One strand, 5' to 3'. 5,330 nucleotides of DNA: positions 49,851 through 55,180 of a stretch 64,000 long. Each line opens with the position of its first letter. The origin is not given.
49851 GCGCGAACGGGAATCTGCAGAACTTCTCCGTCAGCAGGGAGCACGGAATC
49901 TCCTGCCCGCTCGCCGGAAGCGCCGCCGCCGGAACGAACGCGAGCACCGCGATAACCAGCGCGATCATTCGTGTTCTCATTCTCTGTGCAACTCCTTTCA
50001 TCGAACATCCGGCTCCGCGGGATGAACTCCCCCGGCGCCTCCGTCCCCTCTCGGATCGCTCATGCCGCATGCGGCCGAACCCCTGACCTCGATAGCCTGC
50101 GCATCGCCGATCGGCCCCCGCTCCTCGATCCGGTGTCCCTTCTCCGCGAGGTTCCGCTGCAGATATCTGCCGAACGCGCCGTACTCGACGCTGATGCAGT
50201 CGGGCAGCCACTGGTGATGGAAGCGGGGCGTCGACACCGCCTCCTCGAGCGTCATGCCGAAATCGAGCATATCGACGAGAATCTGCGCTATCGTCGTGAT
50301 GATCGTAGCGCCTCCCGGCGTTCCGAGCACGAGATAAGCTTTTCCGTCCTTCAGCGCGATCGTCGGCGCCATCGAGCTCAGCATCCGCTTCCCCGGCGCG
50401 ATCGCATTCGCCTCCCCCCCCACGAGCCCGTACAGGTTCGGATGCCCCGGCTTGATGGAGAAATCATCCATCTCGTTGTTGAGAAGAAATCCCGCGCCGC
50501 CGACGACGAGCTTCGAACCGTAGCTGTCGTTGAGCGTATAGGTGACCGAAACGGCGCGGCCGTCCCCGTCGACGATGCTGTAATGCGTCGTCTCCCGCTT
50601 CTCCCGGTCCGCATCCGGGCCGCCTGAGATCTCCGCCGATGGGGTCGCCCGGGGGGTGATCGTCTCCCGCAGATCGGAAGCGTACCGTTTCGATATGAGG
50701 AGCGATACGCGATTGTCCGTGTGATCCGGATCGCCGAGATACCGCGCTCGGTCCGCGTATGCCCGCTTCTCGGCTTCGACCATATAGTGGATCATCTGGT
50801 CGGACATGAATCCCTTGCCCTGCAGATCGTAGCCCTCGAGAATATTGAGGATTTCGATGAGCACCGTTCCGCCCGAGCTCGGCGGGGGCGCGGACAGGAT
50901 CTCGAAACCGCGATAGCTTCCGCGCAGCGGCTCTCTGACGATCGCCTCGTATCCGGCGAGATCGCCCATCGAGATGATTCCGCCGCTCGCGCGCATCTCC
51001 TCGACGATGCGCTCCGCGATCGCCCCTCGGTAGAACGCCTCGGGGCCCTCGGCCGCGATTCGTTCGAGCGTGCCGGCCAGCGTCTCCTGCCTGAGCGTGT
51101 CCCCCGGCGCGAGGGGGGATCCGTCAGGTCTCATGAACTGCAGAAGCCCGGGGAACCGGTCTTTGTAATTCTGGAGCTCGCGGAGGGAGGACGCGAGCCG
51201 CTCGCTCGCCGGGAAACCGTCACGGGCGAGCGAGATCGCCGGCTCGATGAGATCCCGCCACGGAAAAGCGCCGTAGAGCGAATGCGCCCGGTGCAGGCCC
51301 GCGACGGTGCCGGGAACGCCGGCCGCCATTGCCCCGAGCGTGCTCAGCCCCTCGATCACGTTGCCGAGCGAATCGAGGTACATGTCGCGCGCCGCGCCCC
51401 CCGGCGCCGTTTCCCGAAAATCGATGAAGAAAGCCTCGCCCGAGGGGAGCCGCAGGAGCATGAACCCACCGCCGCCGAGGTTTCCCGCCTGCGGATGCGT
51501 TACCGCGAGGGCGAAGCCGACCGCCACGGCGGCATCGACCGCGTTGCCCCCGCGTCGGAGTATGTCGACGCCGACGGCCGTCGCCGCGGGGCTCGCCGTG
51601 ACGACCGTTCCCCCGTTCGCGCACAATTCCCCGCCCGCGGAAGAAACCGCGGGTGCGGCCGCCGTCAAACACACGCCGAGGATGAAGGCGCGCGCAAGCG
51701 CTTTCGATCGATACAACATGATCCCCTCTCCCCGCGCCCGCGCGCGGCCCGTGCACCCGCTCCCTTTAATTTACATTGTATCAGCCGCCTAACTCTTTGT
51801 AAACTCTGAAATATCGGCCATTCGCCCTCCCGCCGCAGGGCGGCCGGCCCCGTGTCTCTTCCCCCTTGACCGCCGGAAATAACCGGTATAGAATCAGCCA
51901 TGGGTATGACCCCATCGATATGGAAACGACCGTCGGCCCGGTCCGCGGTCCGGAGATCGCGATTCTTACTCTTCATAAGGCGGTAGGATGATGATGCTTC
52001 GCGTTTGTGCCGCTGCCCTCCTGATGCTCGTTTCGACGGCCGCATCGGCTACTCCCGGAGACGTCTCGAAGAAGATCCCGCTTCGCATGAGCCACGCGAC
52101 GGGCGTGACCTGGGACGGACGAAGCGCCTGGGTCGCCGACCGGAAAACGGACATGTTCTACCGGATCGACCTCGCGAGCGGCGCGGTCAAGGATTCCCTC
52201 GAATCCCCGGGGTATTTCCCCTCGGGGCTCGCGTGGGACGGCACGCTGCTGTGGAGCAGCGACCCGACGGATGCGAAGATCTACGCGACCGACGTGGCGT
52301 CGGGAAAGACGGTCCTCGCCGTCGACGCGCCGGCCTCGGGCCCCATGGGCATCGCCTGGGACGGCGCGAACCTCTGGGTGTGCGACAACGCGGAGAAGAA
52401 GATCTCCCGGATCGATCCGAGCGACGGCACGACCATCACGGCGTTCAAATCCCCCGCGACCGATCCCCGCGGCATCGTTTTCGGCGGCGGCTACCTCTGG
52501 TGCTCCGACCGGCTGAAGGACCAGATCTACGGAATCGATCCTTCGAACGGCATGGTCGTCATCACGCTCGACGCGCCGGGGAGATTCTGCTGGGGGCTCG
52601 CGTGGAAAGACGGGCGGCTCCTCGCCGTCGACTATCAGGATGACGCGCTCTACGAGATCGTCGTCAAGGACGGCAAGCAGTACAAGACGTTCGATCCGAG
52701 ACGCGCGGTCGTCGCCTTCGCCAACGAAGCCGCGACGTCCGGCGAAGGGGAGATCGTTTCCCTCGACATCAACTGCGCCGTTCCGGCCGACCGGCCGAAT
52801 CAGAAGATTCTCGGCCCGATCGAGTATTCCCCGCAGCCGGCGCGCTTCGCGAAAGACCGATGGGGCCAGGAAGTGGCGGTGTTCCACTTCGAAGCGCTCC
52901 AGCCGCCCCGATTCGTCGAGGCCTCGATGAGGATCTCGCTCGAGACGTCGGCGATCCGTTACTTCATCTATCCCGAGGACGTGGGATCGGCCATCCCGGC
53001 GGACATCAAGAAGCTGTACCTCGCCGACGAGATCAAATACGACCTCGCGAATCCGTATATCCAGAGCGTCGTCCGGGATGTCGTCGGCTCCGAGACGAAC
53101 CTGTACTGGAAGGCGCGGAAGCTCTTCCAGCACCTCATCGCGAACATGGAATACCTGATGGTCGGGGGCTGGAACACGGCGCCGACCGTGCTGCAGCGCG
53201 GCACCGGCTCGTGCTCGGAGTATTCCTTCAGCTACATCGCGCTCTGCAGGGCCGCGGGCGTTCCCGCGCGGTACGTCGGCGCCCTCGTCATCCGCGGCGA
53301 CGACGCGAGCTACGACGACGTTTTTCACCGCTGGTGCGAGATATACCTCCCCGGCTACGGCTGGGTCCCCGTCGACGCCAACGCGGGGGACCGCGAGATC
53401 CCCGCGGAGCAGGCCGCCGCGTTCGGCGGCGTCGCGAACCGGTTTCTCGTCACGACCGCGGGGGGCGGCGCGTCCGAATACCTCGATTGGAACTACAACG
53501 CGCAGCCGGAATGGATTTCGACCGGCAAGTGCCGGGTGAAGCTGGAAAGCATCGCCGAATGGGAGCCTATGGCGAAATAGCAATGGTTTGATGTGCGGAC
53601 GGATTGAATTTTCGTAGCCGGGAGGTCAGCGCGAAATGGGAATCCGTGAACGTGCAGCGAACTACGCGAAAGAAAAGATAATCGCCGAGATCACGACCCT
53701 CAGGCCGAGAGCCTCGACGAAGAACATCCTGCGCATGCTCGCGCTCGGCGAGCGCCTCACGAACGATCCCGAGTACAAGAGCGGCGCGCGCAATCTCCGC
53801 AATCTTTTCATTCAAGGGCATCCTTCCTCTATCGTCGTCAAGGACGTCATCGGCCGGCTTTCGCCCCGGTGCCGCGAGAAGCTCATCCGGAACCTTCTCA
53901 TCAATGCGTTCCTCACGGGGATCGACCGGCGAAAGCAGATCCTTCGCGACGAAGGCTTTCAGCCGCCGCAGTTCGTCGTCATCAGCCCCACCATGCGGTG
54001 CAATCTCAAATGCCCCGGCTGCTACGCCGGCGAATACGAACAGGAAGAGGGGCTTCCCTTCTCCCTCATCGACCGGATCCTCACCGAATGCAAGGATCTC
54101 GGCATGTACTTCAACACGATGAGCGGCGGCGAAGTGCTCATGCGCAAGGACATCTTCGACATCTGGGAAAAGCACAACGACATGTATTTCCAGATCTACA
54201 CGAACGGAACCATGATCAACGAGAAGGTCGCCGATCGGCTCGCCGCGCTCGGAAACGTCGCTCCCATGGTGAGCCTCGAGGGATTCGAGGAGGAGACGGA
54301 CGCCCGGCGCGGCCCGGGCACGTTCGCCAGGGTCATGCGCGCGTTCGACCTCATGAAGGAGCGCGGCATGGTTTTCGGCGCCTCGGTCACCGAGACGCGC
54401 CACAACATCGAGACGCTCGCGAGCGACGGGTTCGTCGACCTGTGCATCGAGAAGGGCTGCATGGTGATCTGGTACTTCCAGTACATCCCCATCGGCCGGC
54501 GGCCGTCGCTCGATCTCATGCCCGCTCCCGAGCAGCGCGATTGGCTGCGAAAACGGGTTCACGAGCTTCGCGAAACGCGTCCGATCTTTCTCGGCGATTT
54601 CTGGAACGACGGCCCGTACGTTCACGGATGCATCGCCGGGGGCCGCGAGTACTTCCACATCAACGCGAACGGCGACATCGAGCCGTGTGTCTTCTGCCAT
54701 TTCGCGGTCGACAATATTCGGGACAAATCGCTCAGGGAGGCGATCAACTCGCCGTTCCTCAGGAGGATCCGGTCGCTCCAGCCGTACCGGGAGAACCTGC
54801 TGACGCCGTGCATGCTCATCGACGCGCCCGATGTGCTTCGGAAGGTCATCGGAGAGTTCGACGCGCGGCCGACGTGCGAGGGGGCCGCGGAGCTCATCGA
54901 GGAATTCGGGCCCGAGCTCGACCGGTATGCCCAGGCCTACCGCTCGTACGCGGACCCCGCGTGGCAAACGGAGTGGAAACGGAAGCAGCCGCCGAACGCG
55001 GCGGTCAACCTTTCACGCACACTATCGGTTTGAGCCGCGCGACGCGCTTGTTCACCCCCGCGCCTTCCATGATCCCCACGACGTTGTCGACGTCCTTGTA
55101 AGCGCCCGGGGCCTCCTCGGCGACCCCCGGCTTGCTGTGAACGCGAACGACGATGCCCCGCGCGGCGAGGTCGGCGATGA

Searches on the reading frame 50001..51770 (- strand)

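Call 45: search_protein_families(library=pfam, proteins=[window:50001-51770:-], max_evalue=0.00001)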
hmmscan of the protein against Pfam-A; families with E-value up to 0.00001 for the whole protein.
window:50001-51770:- (590 aa): 1 family
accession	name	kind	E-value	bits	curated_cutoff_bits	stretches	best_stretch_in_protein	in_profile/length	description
PF01019.26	G_glu_transpept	-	2.2e-172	574.9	27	1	69-577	2-512/512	Gamma-glutamyltranspeptidase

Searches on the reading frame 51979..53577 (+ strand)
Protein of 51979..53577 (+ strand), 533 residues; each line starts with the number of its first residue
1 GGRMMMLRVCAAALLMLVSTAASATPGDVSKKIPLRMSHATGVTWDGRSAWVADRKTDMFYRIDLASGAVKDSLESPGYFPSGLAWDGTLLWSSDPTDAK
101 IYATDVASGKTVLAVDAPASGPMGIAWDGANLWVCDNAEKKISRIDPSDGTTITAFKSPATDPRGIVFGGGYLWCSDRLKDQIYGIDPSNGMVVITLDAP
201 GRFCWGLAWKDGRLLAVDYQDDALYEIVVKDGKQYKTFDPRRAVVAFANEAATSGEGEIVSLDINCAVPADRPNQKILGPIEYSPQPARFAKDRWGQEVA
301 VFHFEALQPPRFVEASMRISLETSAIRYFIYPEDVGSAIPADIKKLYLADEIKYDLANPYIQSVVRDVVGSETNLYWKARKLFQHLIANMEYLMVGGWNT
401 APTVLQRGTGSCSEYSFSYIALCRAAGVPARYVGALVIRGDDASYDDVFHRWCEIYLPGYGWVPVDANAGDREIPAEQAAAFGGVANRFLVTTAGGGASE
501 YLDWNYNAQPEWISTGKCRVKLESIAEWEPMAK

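Call 45: search_protein_families(library=pfam, proteins=[window:51979-53577:+], max_evalue=0.00001)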
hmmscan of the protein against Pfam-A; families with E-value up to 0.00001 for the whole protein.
window:51979-53577:+ (533 aa): 5 families
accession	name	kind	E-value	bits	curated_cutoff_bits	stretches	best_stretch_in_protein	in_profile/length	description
PF01841.26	Transglut_core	-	4.8e-21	75.5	23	1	363-467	2-108/108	Transglutaminase-like superfamily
PF21959.2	DUF6923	-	2.5e-10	41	27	0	85-170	95-179/234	Repeat of unknown function (DUF6923)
PF24684.1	Vgb_lyase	-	6.7e-09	35.4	50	1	38-213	97-276/290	Virginiamycin B lyase family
PF08450.18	SGL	-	1.4e-08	35.1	26.3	1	44-170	99-234/246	SMP-30/Gluconolactonase/LRE-like region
PF13360.13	PQQ_2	-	5e-06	26.8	27.6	0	140-234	3-95/233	Outer membrane protein assembly factor BamB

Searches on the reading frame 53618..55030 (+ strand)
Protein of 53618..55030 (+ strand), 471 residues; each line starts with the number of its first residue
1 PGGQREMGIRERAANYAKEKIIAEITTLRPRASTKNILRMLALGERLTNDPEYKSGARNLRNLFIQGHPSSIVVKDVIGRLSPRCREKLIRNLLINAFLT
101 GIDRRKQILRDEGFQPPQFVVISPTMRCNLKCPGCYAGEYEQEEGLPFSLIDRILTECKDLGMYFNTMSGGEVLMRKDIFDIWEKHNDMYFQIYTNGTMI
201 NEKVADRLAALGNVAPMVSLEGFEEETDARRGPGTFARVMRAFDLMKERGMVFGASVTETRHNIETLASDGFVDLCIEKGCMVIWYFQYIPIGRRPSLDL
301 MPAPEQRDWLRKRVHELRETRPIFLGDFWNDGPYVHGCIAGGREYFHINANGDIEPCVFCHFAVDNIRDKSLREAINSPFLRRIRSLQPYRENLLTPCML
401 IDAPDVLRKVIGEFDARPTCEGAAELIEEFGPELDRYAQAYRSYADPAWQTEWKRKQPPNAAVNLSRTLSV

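Call 48: search_protein_families(library=pfam, proteins=[window:53618-55030:+], max_evalue=0.00001)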
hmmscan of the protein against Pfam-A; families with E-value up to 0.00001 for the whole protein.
window:53618-55030:+ (471 aa): 2 families
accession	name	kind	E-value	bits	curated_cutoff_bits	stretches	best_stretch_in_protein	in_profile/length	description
PF04055.27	Radical_SAM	-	3e-21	76.7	29.5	1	122-251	1-141/166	Radical SAM superfamily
PF13186.11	SPASM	-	4.8e-08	33.6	21.5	1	338-392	1-57/67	Iron-sulfur cluster-binding domain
